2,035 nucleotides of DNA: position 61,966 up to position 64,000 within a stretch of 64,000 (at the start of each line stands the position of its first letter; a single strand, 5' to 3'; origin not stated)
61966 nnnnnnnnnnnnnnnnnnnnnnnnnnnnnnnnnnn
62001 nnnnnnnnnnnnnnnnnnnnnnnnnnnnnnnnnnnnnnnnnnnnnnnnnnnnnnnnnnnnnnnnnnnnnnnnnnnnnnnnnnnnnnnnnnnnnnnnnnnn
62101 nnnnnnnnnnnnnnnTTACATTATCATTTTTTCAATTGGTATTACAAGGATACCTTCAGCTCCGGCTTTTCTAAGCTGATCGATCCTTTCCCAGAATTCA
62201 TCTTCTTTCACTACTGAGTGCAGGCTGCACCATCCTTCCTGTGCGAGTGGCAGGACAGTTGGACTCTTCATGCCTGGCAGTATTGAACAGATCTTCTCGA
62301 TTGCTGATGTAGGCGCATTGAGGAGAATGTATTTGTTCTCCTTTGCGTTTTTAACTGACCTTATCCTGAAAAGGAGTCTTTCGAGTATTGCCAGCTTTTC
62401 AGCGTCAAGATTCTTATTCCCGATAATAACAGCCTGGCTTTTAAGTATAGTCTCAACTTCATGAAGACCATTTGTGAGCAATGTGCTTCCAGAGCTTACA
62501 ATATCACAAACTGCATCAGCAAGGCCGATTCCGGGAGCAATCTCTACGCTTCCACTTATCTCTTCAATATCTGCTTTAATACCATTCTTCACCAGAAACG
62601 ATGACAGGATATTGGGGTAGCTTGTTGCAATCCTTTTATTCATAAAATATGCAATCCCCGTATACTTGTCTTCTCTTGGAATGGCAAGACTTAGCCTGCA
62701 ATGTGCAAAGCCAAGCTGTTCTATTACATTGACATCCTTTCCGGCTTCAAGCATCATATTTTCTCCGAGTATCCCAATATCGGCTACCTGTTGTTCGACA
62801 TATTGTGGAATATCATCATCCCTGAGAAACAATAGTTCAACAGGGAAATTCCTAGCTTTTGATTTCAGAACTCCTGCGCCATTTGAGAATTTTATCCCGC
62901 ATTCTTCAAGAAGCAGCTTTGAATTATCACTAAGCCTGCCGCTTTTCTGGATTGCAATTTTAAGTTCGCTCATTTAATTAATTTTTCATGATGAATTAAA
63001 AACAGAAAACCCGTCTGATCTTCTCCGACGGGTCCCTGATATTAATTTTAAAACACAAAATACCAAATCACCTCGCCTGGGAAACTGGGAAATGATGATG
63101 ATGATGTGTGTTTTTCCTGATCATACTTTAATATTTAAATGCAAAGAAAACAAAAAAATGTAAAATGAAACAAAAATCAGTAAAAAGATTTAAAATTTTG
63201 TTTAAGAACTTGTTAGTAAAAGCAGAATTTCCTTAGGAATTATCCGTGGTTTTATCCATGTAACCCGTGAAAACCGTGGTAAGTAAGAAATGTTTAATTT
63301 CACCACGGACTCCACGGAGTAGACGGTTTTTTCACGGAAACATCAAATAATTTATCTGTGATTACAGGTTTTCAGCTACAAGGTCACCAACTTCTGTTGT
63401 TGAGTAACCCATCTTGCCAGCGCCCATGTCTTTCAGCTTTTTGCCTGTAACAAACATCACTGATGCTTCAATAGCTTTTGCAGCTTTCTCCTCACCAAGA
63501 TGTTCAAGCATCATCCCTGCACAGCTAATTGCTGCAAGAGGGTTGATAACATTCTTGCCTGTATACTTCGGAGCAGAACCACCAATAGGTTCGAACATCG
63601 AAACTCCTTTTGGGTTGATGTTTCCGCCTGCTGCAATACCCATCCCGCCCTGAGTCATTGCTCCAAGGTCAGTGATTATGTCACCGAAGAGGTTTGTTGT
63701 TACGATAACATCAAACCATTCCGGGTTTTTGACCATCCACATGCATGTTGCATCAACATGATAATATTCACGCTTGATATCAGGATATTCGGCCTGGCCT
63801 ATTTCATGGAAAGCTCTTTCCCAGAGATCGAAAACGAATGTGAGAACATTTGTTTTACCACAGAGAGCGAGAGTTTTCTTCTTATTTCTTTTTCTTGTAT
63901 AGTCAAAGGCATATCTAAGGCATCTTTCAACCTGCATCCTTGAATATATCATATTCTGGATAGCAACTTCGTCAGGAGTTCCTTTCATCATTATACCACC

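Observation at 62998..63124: Five-consecutive-His leader peptide and terminator upstream of hisG: his operon attenuator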

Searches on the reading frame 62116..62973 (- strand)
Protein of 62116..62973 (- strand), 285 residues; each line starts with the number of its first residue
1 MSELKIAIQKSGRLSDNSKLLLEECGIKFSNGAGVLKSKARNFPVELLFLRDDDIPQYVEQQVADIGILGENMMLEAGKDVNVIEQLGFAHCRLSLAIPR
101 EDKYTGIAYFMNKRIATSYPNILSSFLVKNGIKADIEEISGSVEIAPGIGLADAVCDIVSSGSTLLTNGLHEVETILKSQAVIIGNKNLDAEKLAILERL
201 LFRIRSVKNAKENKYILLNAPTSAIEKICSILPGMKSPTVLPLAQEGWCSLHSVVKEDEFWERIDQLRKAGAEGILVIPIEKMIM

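Call 6: search_protein_families(library=ncbifam, proteins=[window:62116-62973:-])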
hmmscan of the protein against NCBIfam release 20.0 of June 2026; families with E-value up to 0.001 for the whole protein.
window:62116-62973:- (285 aa): 2 families
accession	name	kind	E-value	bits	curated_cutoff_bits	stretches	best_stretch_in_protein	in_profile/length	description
TIGR00070.1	hisG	equivalog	7.2e-53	179.2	75.75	1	4-184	1-182/183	ATP phosphoribosyltransferase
TIGR03455.1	HisG_C-term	equivalog_domain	4.2e-30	103.9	40.05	1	188-284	3-100/100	ATP phosphoribosyltransferase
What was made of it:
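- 62116..62973 (-): hisG, the first gene of hisG-D-C-B-H-A-F-IE (the operon runs down to 55975). NCBIfam TIGR00070 at 179 bits plus TIGR03455, and equivalog hits for the seven following genes (call 6).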

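Call 8: find_related_loci(query=window:62116-62973:-, collection=genome_contigs, flank=2000)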
Query window:62116-62973:- (285 aa) in genome_contigs; peptide patterns used: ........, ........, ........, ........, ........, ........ (x = any residue, [..] = any of these).
339 stretches matched a pattern; 278 encode a relative of the query (tblastn E <= 1e-3); the best 80 are kept; 80 distinct loci.
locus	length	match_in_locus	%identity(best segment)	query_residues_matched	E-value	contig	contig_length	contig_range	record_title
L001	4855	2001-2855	90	1-285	4e-174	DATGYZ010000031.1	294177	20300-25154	MAG TPA_asm: Bacteroidales bacterium isolate SMAG_U10650 k141_36844, whole genome shotgun sequence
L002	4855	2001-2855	88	1-285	5e-172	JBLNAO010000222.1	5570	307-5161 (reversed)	MAG: Chloroflexota bacterium isolate MAG175 PRJNA951521_bin34_renamed_221, whole genome shotgun sequence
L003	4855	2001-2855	88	1-285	3e-169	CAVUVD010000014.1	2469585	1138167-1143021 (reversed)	MAG: uncultured Bacteroidetes bacterium isolate MFD03899.bin.2.103 genome assembly, contig: contig_6067, whole genome sh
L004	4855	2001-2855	87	1-285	2e-167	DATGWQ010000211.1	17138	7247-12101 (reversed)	MAG TPA_asm: Bacteroidales bacterium isolate SMAG_U10586 k141_37856, whole genome shotgun sequence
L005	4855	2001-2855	85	1-285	5e-166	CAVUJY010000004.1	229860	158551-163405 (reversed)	MAG: uncultured Bacteroidales bacterium isolate MFD01721.bin.2.190 genome assembly, contig: contig_12051, whole genome s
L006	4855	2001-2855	84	1-285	2e-164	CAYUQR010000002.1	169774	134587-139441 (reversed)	MAG TPA_asm: uncultured Rikenellaceae bacterium isolate binchicken_co129_657 genome assembly, contig: NODE_76_length_169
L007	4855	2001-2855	85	1-285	4e-164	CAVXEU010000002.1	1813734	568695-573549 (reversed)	MAG: uncultured Bacteroidales bacterium isolate MFD02416.bin.1.219 genome assembly, contig: contig_12175, whole genome s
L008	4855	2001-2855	84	1-285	7e-163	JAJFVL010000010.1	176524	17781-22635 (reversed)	MAG: Bacteroidales bacterium isolate bin.736 k141_3866328, whole genome shotgun sequence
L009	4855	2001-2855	84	1-285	1e-162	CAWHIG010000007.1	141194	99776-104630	MAG: uncultured Bacteroidales bacterium isolate MFD01872.bin.3.201 genome assembly, contig: contig_168669, whole genome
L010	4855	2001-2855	84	1-285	2e-162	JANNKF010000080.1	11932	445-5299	MAG: Bacteroidales bacterium isolate SOY_4_C_metabat_21 SOY_4_C_k141_733460, whole genome shotgun sequence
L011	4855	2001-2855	84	1-285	9e-162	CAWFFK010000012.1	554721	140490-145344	MAG: uncultured Bacteroidales bacterium isolate MFD02416.bin.2.233 genome assembly, contig: contig_45837, whole genome s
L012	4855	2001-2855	84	1-285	2e-161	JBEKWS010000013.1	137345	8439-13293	MAG: Bacteroidales bacterium isolate SPRUCE 633 SPRUCE_633_13, whole genome shotgun sequence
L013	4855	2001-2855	84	1-285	9e-162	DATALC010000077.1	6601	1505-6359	MAG TPA_asm: Bacteroidales bacterium isolate SMAG_U6954 k141_551897, whole genome shotgun sequence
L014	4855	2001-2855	84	1-285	4e-161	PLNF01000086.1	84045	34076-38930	MAG: Bacteroidales bacterium isolate fen_976 73.20120800_E2D.36_contig_3037, whole genome shotgun sequence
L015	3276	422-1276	84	1-285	1e-164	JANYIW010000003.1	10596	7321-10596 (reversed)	MAG: Bacteroidales bacterium isolate GL140_3_metabinner_17 GL140_3_k141_248592, whole genome shotgun sequence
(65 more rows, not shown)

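Call 24: find_homologous_proteins(query=window:62116-62973:-, max_evalue=1e-30)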
Query window:62116-62973:- (285 aa): 8000 proteins with E <= 1e-30 among 8000 candidates; the best 120 are listed.
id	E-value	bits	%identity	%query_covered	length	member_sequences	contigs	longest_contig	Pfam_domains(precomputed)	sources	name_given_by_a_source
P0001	3.6e-180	615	100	100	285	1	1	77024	PF01634.24,PF08029.17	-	-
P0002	1.6e-165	567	92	100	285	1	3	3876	PF01634.24,PF08029.17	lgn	-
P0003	1.2e-163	561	90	100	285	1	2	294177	PF01634.24,PF08029.17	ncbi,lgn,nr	ncbi:MAG TPA: ATP phosphoribosyltransferase [Bacteroidales bacterium]|nr:ATP phosphoribosyltransfera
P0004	2.0e-162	557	90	100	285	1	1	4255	PF01634.24,PF08029.17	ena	-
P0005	3.2e-162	556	90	100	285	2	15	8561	PF01634.24,PF08029.17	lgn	-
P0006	4.0e-162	556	90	100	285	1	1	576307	PF01634.24,PF08029.17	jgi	jgi:ATP phosphoribosyltransferase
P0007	9.7e-162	554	89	100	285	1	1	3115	PF01634.24,PF08029.17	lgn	-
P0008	1.4e-161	554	89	100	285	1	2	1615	PF01634.24,PF08029.17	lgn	-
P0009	9.9e-161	551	88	100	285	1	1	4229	PF01634.24,PF08029.17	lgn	-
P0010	1.0e-160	551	87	100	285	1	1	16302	PF01634.24,PF08029.17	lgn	-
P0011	2.4e-160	550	89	100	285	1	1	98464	PF01634.24,PF08029.17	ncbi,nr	ncbi:MAG TPA: ATP phosphoribosyltransferase [Bacteroidales bacterium]|nr:ATP phosphoribosyltransfera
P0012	4.1e-160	549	88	100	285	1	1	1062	PF01634.24,PF08029.17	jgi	jgi:ATP phosphoribosyltransferase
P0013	7.6e-160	548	88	100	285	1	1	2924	PF01634.24,PF08029.17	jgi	jgi:ATP phosphoribosyltransferase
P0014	1.8e-159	547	88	100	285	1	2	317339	PF01634.24,PF08029.17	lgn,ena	-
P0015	2.2e-159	547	88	100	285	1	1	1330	PF01634.24,PF08029.17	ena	-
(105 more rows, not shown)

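Call 35: search_protein_representatives(protein=window:62116-62973:-)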
Query: 285 residues. Proteins with E-value up to 0.001 (for the whole library): 6391; up to 1e-10: 3026; up to 1e-30: 455. The best 150 are listed.
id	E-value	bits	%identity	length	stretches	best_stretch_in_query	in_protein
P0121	7.8e-111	385.9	64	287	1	3-285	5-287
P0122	2.5e-107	374.4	58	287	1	3-285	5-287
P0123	8.3e-100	349.8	57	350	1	4-282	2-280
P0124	5.7e-97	340.5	58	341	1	20-284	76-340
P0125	2.8e-92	325.1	56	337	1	4-271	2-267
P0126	3.2e-92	324.9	54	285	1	4-284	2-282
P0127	6.1e-81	287.9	62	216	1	69-283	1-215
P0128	2.7e-79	282.5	51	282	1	4-284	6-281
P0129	1.5e-77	276.8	49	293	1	3-284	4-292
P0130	5.8e-77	274.9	47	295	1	4-284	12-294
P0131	1.6e-76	273.5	58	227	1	62-285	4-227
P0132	2.2e-76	273.0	57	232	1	3-231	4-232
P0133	2.7e-74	266.1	48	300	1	3-284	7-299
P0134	2.2e-73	263.2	56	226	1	4-223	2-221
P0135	2.9e-73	262.7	50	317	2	3-198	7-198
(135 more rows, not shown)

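Call 37: find_related_loci(query=A2, collection=metagenome_contigs, flank=1200)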
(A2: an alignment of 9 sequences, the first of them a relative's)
Query A2 (287 aa) in metagenome_contigs; peptide patterns used: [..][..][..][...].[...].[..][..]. (x = any residue, [..] = any of these).
599 stretches matched a pattern (row limit reached: there are more); 594 encode a relative of the query (tblastn E <= 1e-3); the best 80 are kept; 80 distinct loci.
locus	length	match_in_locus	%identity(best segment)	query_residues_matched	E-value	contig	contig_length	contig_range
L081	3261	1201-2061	98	1-287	0e+0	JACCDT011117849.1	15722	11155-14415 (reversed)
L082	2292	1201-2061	97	1-287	0e+0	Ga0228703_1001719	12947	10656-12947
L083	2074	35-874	63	6-285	1e-127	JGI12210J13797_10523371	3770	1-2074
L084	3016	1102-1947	62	6-286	1e-126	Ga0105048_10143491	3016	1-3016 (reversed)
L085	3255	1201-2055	65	2-286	2e-122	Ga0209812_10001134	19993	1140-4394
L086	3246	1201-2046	60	6-287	4e-120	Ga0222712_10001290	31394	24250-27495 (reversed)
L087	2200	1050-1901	60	3-286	5e-126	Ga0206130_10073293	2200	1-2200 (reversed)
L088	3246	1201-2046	59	6-287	1e-118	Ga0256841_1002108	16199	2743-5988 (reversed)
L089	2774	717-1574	60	1-286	4e-121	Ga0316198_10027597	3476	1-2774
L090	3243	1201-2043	62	6-286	1e-117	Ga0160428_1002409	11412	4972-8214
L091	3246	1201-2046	59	6-287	3e-118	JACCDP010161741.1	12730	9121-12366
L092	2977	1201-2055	59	2-286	1e-118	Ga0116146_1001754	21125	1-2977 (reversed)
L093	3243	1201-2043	60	6-287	1e-116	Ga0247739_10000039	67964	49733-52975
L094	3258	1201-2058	59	1-286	8e-117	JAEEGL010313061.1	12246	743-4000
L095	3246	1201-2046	58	6-287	1e-115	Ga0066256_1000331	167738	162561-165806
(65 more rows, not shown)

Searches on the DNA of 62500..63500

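Call 4: search_rna_families(source=window, start=62500, end=63500, threshold=evalue, max_evalue=10, show_alignments=3)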
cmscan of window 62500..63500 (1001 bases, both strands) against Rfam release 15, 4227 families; matches with E-value up to 10: 10.
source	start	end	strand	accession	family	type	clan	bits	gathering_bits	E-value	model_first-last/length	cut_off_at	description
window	62985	63102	+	RF02284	TtnuCD7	Gene; snRNA; snoRNA; CD-box;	-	24.4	90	5.5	1-108/108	no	Tetrahymena snoRNA TtnuCD7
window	62982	63053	+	RF01592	plasmodium_snoR17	Gene; snRNA; snoRNA; CD-box;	-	24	51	4.2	1-80/80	no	small nucleolar RNA snoR17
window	62999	63107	-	RF00514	His_leader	Cis-reg; leader;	-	19.9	49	1.3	1-126/126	no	Histidine operon leader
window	62983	63055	+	RF00086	SNORD27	Gene; snRNA; snoRNA; CD-box;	-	18.8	52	3.9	1-71/71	no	Small nucleolar RNA SNORD27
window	63086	63119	+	RF00588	SNORD41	Gene; snRNA; snoRNA; CD-box;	CL00058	17.7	41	2.4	1-70/70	no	Small nucleolar RNA SNORD41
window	63249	63329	+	RF00388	Anti-Q_RNA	Gene; antisense;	-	17.6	45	7.6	1-103/103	no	Anti-Q RNA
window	62983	63083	+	RF00476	snosnR61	Gene; snRNA; snoRNA; CD-box;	CL00051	16.9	45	8.5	1-85/85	no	Small nucleolar RNA snR61/Z1/Z11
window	63419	63500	-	RF03068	RT-3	Gene; sRNA;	-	15.2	40.5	0.57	70-148/148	5'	RT-3 RNA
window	62955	63114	-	RF01578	RUF1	Gene; sRNA;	-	13.8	70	8.9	1-264/264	no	Plasmodium RNA of unkown function RUF1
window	63073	63122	+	RF01120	sR33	Gene; snRNA; snoRNA; CD-box;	-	13.2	37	7.6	1-55/55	no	Small nucleolar RNA sR33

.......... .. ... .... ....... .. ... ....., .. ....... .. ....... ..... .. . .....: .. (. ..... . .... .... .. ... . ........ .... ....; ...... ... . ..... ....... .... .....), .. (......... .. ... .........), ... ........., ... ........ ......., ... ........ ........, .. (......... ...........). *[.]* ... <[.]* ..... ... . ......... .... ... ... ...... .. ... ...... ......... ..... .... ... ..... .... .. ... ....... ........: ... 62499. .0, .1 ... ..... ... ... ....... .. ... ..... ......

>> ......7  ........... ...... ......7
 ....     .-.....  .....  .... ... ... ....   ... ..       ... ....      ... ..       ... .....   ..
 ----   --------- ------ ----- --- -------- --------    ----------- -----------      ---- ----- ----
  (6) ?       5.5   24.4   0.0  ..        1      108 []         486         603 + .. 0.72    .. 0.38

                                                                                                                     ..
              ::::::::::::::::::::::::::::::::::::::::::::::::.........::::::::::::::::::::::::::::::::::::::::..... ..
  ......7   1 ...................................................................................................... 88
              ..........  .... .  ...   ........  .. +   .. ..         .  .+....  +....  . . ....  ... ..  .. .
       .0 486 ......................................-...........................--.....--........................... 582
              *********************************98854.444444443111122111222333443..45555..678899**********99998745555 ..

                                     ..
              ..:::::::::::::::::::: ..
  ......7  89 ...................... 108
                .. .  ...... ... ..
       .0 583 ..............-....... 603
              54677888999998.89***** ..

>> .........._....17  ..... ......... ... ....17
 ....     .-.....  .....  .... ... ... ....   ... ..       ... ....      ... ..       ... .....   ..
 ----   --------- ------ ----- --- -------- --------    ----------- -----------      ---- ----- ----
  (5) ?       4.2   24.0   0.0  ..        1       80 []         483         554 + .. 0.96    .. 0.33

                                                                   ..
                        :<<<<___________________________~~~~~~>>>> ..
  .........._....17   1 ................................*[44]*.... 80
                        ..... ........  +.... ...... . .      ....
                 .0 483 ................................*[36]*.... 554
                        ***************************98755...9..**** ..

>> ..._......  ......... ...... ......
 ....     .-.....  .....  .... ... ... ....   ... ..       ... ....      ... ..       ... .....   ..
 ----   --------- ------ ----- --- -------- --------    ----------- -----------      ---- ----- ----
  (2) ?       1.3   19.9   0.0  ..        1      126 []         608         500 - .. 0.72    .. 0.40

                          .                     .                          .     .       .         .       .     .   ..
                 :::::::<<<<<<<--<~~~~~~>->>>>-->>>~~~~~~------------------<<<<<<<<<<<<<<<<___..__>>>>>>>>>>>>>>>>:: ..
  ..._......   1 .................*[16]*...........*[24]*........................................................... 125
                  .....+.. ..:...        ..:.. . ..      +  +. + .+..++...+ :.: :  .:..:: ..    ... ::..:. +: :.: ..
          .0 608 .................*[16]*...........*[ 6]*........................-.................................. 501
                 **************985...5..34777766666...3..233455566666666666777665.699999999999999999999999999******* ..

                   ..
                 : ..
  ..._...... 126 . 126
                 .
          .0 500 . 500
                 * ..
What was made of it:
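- On Rfam RF00514 His_leader (gamma-proteobacterial hisL): 19.9 bits, E = 1.3 (call 4).
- On T-box leader (tRNA-sensing riboswitch): No T-box hit at E <= 10 in 62500-63500 (call 4).
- On Rfam RF01692 Bacteroid-trp: Not among the matches at E <= 10 (call 4).
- Closest known: hisL / his operon leader of Escherichia coli and Salmonella. Different: There is no detectable homology beyond the CAU run and a generic terminator: 19.9 bits against a gathering score of 49 (call 4).
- Closest known: Bacteroid-trp motif. Different: It gives no match in the window at E <= 10 (call 4).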

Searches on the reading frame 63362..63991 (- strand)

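Call 6: search_protein_families(library=ncbifam, proteins=[window:63362-63991:-])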
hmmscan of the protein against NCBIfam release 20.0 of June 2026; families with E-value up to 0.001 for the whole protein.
window:63362-63991:- (209 aa): 16 families
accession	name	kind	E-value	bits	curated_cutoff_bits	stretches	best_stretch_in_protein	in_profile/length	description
NF002898.0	PRK03437.1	equivalog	5.6e-82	275.8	393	1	3-209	144-345/347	3-isopropylmalate dehydrogenase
TIGR02089.1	TTC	equivalog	2.9e-57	194.2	470.4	1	2-208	147-351/352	tartrate dehydrogenase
NF006048.0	PRK08194.1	equivalog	3.7e-52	177.5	501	1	5-206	147-346/352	tartrate dehydrogenase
NF006673.0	PRK09222.1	equivalog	3e-46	158.4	509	1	11-179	141-306/482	NADP-dependent isocitrate dehydrogenase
NF040619.1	AksF_Meth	equivalog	4.4e-46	157.5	500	1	7-203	147-341/343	homoisocitrate dehydrogenase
NF040626.1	AksF2_Meth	equivalog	8.8e-46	156.7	540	1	5-191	129-315/333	homoisocitrate dehydrogenase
TIGR02088.1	LEU3_arch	subfamily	1.7e-43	149.1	409.8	1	6-203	130-321/324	isopropylmalate/isohomocitrate dehydrogenases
TIGR00169.1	leuB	equivalog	3.7e-43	147.9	353.2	1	6-190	150-333/349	3-isopropylmalate dehydrogenase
NF006529.0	PRK08997.1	equivalog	2.6e-42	145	510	1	8-190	137-319/335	isocitrate dehydrogenase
TIGR02924.1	ICDH_alpha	equivalog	4e-40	138.3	561.35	1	14-177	140-300/473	isocitrate dehydrogenase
TIGR00175.1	mito_nad_idh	equivalog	9.8e-39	133.4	432.4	1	15-189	142-317/334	isocitrate dehydrogenase (NAD(+))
NF040855.1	iso_homocit_dh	equivalog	2.5e-26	92.7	680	1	7-193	126-306/345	isocitrate--homoisocitrate dehydrogenase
NF005425.0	PRK07006.1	equivalog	5.9e-25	87.9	490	1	80-178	283-380/416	NADP-dependent isocitrate dehydrogenase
TIGR00183.1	prok_nadp_idh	equivalog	1e-23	83.9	567.3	1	86-179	289-381/417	isocitrate dehydrogenase (NADP(+))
NF005036.0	PRK06451.1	equivalog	4.8e-22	78.3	484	1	85-187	281-383/412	NADP-dependent isocitrate dehydrogenase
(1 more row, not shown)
